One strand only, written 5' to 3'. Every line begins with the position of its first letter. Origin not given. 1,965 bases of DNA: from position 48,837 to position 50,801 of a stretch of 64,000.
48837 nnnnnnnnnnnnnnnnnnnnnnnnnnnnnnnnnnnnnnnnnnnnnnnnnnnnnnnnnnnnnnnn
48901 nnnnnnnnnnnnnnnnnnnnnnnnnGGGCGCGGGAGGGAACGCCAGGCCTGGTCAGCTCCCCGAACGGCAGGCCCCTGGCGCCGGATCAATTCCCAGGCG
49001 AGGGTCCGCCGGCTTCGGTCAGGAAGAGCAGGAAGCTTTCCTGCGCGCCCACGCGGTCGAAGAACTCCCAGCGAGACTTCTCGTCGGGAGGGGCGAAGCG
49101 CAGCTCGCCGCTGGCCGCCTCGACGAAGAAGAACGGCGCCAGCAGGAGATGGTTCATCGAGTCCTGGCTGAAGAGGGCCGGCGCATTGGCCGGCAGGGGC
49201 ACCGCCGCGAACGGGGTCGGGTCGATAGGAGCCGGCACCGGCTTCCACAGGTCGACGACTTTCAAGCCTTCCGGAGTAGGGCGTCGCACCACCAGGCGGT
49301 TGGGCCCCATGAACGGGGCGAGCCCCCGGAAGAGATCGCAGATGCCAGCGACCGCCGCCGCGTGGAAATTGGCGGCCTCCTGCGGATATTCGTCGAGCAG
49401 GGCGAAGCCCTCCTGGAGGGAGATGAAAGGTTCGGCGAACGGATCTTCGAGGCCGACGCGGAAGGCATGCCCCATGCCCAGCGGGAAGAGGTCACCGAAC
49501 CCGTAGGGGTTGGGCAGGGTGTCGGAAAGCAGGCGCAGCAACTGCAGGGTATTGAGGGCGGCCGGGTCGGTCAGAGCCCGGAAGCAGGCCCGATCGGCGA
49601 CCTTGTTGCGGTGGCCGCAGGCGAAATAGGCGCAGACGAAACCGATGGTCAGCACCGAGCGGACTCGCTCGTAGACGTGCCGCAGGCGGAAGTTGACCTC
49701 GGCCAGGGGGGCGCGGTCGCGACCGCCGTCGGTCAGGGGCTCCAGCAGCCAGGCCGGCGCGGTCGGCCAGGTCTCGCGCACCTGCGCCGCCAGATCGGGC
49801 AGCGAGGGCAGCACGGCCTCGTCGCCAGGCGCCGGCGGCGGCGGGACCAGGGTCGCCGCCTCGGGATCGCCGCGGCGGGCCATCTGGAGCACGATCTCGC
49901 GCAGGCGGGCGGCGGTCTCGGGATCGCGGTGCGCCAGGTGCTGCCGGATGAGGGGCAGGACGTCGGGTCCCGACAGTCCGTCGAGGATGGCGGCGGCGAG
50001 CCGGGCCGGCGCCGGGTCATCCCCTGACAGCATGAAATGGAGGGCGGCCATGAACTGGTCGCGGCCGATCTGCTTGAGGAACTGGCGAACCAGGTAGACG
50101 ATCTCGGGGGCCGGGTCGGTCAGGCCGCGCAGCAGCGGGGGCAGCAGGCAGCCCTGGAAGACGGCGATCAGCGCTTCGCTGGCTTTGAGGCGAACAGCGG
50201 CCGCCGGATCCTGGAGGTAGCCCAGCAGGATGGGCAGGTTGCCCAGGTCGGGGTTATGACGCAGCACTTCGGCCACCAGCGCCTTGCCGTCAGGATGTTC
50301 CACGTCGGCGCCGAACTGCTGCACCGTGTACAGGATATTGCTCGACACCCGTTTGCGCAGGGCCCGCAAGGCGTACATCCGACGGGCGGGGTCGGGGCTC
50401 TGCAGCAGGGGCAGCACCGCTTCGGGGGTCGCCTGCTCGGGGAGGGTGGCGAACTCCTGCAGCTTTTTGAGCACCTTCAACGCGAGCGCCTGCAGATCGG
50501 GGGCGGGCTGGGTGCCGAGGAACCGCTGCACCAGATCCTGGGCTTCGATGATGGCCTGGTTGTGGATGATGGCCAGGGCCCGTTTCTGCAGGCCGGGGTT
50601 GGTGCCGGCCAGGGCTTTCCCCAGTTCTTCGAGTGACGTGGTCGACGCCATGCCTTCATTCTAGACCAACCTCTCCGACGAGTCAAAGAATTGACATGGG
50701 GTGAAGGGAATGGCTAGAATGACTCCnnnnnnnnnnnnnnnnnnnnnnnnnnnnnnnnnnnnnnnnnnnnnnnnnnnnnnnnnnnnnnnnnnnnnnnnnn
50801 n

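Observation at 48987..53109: HEAT - STAS - HEAT module: partner-switching with alpha-solenoid partners instead of a sigma factor?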

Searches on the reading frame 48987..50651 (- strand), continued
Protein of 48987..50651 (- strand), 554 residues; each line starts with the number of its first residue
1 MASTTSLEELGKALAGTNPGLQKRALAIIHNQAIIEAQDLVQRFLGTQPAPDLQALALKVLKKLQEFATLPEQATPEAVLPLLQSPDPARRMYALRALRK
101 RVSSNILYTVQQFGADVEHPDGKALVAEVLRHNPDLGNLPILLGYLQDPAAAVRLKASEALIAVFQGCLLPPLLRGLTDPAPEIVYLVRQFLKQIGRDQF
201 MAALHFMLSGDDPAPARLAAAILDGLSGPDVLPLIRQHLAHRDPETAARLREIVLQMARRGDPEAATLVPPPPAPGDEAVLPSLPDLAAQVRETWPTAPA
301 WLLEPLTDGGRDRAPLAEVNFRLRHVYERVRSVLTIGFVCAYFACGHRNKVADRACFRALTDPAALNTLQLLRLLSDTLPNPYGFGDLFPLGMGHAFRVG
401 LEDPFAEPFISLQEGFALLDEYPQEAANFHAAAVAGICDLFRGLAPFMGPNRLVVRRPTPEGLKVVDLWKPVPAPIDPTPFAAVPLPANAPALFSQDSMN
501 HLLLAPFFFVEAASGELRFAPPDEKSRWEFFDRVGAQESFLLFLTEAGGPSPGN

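Call 87: search_protein_families(library=pfam, proteins=[L021:9488-9736:-, L021:8083-9423:-, L021:11754-12401:+, L021:3180-5858:+], max_evalue=0.001)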
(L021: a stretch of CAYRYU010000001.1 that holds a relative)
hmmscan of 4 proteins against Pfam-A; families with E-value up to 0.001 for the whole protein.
L021:9488-9736:- (82 aa): 1 family
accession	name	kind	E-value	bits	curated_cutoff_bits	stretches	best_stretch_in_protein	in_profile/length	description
PF09723.15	Zn_ribbon_8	-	6.6e-12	45.7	34.4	1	1-41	1-40/41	Zinc ribbon domain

L021:8083-9423:- (446 aa): 2 families
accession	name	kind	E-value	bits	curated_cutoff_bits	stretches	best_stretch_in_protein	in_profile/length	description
PF02606.20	LpxK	-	0.00039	20.1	27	0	106-155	18-71/328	Tetraacyldisaccharide-1-P 4'-kinase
PF02492.25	cobW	-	0.00062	19.8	20.7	0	233-294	113-177/180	CobW/HypB/UreG, nucleotide-binding domain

L021:11754-12401:+ (215 aa): 1 family
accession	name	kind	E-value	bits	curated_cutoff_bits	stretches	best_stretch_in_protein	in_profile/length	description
PF01965.30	DJ-1_PfpI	-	4.9e-35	121.2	26.6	1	43-206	3-164/165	DJ-1/PfpI family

L021:3180-5858:+ (892 aa): 15 families
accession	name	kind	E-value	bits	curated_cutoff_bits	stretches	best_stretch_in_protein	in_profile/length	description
PF14559.12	TPR_19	-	2.4e-29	101.9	25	2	52-114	6-68/68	Tetratricopeptide repeat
PF07719.23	TPR_2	-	2.6e-26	90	27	1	71-101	1-31/34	Tetratricopeptide repeat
PF13432.12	TPR_16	-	1.8e-19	70.3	32.7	2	609-659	2-51/65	Tetratricopeptide repeat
PF13428.12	TPR_14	-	2e-19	68.5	23.5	0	606-646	3-43/44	Tetratricopeptide repeat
PF12895.13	ANAPC3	-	1.3e-18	67.5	27.2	1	55-117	7-68/82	Anaphase-promoting complex, cyclosome, subunit 3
PF13414.12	TPR_11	-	6.3e-18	64.6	26.8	1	44-83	1-40/42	TPR repeat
PF00515.34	TPR_1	-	3.6e-14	52.3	27.8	1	71-102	1-32/34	Tetratricopeptide repeat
PF13181.12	TPR_8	-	3.1e-13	49.2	25.7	0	71-102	1-32/34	Tetratricopeptide repeat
PF23914.1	TPR_CcmH_CycH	-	1.6e-10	41.5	42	0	713-766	55-110/158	Cytochrome c-type biogenesis protein H TPR domain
PF13431.12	TPR_17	-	1.1e-09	38.2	24.4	1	61-90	3-32/34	Tetratricopeptide repeat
PF13176.12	TPR_7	-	1.7e-08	34.4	27.9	0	608-636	3-33/36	Tetratricopeptide repeat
PF13424.12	TPR_12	-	1.9e-06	28.4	30.1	0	44-100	10-74/77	Tetratricopeptide repeat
PF13174.12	TPR_6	-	6.4e-06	26.9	26.3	0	72-98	1-27/33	Tetratricopeptide repeat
PF25064.1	ARM_TT21_5th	-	9.4e-06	26.4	27.8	0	713-774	6-66/117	TT21 fifth ARM repeats domain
PF13371.12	TPR_9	-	7.6e-05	23.1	35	0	47-99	5-57/73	Tetratricopeptide repeat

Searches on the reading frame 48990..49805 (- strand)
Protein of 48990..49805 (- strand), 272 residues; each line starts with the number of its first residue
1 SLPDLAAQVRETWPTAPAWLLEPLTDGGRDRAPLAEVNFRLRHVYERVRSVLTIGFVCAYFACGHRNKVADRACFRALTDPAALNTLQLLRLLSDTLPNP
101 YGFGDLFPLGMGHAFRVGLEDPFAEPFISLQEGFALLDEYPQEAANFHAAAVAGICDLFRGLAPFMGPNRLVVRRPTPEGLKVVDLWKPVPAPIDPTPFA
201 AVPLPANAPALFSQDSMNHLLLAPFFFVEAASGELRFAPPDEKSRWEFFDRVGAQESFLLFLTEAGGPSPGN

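Call 46: search_solved_structures(query=A5, max_evalue=10, show_alignments=0)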
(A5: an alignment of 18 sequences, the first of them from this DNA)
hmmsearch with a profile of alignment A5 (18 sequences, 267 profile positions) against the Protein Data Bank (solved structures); distinct sequences matched with E-value up to 10: 3.
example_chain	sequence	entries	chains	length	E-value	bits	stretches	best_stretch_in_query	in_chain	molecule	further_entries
9fwa_A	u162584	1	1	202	0.94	11.7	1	96-163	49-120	Retroaldolase 36 (RAD36)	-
9s61_A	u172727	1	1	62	1.6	11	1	3-46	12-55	DBL8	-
8oyy_A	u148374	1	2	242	2.7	10.2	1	121-177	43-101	De novo designed soluble GPCR-like protein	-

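Call 47: search_protein_families(library=pfam, alignment_id=A5, max_evalue=1)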
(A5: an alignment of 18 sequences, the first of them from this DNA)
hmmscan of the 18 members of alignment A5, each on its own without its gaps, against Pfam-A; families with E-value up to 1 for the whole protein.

A. member 1, seq(272 aa): 1 family
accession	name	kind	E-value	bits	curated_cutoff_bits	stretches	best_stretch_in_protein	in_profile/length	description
PF20991.3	CBP66_1st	-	0.22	12.2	27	1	16-53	9-44/96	Nuclear cap binding complex subunit CBP66 N-terminal domain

B. families by the number of members that match (of 18 scanned): 7 families
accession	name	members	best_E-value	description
PF20991.3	CBP66_1st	2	0.11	Nuclear cap binding complex subunit CBP66 N-terminal domain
PF00523.23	Fusion_gly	1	0.017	Fusion glycoprotein F0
PF20669.3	Exo70_N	1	0.032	Exocyst complex component Exo70 N-terminal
PF03617.18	IBV_3A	1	0.053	IBV 3A protein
PF18407.7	GNAT_like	1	0.1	GCN5-related N-acetyltransferase like domain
PF22865.1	MgtS-like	1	0.25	Small protein MgtS-like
PF22701.2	Mala_s_1-like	1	0.27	Mal s 1 allergenic protein-like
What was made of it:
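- Tried and rejected: Profile of the HEAT1 C-terminal domain: nothing against PDB below E 0.9, and nothing against Pfam below E 0.01 (calls 46, 47).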
